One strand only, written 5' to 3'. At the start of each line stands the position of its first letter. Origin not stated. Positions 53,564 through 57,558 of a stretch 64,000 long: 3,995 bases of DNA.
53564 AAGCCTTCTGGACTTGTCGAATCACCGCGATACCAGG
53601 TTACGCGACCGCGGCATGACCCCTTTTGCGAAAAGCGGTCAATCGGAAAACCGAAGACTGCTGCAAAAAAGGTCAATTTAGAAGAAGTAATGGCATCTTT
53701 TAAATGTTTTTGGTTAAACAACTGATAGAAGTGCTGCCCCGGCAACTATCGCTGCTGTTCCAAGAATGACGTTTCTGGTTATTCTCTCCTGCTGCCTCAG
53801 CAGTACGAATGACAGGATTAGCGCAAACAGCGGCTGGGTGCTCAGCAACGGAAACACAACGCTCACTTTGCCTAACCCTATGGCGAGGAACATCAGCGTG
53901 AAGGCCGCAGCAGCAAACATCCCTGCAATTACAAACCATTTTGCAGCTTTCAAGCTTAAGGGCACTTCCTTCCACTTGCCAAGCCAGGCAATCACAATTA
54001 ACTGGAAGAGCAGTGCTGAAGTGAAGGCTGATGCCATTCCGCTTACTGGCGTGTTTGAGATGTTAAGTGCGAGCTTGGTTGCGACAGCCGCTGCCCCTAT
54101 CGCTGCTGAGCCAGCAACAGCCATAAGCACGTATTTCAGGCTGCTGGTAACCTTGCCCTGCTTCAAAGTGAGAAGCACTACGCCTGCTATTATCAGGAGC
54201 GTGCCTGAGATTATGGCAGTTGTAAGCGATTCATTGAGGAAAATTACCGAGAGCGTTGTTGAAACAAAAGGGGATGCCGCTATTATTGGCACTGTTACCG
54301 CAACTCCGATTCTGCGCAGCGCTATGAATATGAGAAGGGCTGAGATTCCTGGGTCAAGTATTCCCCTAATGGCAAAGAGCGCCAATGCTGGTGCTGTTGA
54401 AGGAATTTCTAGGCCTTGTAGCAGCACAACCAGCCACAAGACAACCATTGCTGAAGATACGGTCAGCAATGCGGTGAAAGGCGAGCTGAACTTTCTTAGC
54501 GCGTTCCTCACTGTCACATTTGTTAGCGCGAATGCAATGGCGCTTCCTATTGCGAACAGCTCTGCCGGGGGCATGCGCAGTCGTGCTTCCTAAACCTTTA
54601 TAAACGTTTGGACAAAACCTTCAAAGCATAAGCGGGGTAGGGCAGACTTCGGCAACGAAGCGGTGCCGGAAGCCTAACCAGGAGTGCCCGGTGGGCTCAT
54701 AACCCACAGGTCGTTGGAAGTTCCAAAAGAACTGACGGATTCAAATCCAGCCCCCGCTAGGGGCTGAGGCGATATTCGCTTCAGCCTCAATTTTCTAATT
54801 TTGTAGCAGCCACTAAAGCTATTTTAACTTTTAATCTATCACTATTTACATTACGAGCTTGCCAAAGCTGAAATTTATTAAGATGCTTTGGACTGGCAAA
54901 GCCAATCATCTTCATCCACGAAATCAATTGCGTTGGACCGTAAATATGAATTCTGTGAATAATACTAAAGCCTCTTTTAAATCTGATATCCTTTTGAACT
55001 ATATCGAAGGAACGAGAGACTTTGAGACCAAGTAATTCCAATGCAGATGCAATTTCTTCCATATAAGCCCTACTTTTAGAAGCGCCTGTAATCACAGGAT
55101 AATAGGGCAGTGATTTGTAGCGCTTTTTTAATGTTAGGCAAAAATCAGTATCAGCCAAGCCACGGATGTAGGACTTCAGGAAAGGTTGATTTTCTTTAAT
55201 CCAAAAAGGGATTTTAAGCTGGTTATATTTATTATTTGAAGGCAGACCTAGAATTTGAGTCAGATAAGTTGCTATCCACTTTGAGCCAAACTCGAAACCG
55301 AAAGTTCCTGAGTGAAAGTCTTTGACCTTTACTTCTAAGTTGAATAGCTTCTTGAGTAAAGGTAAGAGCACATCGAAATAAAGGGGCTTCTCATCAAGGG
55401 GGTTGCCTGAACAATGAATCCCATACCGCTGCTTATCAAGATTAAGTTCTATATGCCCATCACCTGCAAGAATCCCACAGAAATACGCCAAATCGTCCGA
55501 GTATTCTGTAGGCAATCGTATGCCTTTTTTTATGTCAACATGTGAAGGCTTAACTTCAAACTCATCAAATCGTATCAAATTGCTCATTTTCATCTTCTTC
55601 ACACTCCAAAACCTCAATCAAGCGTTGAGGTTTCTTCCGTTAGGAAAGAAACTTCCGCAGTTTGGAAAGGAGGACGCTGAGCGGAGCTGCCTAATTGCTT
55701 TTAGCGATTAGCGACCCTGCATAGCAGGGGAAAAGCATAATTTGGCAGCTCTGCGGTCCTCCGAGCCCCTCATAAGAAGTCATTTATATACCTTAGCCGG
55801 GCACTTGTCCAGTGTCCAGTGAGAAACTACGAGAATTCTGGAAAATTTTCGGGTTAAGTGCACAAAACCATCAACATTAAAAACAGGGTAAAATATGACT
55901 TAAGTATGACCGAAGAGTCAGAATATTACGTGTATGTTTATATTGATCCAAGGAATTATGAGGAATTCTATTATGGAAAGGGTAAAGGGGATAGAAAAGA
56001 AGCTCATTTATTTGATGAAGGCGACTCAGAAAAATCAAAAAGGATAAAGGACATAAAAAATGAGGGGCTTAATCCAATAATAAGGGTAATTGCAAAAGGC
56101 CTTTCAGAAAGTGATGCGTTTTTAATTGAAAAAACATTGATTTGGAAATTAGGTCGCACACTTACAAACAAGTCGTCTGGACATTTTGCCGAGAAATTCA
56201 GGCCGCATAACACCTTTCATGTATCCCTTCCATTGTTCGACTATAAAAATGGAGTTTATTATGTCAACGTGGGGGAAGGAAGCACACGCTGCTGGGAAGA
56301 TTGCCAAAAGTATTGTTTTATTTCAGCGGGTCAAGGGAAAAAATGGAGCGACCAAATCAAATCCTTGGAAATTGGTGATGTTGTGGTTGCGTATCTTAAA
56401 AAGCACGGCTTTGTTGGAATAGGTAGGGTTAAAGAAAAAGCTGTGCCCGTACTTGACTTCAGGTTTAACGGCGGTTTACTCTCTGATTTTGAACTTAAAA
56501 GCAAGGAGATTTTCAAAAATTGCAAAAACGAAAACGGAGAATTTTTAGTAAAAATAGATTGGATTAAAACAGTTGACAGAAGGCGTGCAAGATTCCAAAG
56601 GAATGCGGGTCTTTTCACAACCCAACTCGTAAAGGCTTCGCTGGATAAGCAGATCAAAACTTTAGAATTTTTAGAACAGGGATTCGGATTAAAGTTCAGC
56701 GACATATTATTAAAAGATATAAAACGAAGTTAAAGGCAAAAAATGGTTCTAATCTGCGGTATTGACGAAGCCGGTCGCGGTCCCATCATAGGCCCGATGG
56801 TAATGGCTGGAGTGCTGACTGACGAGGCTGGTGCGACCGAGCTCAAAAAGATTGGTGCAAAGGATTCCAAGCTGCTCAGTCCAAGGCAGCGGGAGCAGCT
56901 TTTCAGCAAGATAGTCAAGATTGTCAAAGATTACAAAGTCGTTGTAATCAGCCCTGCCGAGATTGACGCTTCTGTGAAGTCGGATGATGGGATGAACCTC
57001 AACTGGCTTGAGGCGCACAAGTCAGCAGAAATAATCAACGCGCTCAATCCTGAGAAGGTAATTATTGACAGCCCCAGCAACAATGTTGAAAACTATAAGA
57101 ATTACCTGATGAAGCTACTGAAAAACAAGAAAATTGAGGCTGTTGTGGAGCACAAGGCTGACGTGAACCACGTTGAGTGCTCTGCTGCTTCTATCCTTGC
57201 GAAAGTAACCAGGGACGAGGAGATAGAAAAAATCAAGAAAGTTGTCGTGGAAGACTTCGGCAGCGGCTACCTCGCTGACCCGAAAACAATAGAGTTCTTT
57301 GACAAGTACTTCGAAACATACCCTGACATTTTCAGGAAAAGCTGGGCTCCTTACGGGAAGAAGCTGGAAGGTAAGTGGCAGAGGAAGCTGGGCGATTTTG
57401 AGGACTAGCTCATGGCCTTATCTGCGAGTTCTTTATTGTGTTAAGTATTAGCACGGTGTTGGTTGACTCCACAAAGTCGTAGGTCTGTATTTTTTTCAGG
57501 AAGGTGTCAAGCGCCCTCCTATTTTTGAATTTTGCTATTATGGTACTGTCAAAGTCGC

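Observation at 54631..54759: Initiator tRNA-Met with two non-canonical intron-like insertions and none at 37/38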

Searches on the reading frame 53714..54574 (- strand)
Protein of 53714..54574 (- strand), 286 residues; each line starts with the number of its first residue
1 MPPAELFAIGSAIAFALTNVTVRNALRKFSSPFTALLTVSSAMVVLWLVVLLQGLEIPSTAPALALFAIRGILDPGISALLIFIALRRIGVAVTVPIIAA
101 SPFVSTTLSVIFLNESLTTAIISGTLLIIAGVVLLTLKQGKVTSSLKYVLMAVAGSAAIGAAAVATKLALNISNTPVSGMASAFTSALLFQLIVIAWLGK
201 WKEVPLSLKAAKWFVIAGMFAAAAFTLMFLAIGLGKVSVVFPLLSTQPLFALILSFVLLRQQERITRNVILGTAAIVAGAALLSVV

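Call 13: search_protein_families(library=pfam, proteins=[window:53714-54574:-])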
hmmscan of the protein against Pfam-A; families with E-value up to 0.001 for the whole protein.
window:53714-54574:- (286 aa): 2 families
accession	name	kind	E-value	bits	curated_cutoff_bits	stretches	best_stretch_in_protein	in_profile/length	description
PF00892.27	EamA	-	3.4e-30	105.5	28.2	2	4-136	3-134/135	EamA-like transporter family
PF03151.22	TPT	-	1.5e-07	31.5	30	1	17-138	16-138/291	Triose-phosphate Transporter family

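Call 15: find_encoding_contigs(protein=window:53714-54574:-, flank=3000, max_places=10)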
Protein window:53714-54574:- (286 aa): 6 contigs read that carry it; 6 places shown.
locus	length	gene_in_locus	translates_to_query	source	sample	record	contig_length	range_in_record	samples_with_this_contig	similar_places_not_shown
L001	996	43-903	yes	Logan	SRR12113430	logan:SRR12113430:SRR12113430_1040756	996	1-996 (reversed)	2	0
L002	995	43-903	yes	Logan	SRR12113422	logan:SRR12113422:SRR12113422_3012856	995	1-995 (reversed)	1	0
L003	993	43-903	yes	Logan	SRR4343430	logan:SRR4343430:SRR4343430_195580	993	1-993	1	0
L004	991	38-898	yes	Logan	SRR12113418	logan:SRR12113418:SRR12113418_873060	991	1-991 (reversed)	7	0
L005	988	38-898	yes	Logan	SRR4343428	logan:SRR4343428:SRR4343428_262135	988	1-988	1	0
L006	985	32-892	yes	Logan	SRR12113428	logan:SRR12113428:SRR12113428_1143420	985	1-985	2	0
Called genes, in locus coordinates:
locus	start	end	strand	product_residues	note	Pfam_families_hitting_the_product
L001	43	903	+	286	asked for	PF00892:EamA, PF03151:TPT (faint), PF00892:EamA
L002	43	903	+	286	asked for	PF00892:EamA, PF03151:TPT (faint), PF00892:EamA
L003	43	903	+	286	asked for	PF00892:EamA, PF03151:TPT (faint), PF00892:EamA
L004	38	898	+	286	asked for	PF00892:EamA, PF03151:TPT (faint), PF00892:EamA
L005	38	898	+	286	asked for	PF00892:EamA, PF03151:TPT (faint), PF00892:EamA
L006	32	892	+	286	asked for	PF00892:EamA, PF03151:TPT (faint), PF00892:EamA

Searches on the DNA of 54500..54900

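Call 4: search_rna_families(source=window, start=54500, end=54900, threshold=evalue, max_evalue=10, show_alignments=5)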
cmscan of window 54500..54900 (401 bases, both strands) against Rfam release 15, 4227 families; matches with E-value up to 10: 0.
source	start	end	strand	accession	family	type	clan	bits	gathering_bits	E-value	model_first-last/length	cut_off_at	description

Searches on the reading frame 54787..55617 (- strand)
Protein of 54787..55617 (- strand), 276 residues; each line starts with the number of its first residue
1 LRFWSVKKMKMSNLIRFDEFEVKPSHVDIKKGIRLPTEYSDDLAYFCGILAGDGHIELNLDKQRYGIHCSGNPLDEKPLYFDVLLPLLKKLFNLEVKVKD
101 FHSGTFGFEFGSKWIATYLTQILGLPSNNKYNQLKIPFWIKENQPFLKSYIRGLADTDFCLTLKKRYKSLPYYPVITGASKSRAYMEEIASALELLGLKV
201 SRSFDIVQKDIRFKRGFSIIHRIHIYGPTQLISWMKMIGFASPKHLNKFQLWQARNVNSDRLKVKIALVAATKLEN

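Call 13: search_protein_families(library=pfam, proteins=[window:54787-55617:-])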
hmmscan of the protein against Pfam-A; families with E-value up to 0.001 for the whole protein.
window:54787-55617:- (276 aa): 1 family
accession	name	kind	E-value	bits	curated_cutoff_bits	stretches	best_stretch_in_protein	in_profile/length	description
PF14528.11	LAGLIDADG_3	-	0.00028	21.5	22.5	0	148-200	4-50/82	LAGLIDADG-like domain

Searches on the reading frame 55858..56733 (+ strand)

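Call 13: search_protein_families(library=pfam, proteins=[window:55858-56733:+])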
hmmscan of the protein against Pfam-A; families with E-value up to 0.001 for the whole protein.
window:55858-56733:+ (291 aa): 1 family
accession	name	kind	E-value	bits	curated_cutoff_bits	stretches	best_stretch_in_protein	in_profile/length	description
PF22945.2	LEM-3_GIY-YIG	-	1.7e-08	35.1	27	1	37-114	28-113/151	LEM-3-like GIY-YIG domain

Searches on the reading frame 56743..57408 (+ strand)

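Call 13: search_protein_families(library=pfam, proteins=[window:56743-57408:+])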
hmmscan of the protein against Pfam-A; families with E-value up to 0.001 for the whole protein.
window:56743-57408:+ (221 aa): 1 family
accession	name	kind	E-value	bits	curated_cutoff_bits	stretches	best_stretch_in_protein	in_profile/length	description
PF01351.25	RNase_HII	-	2.7e-44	151.9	25.8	1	5-202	1-197/199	Ribonuclease HII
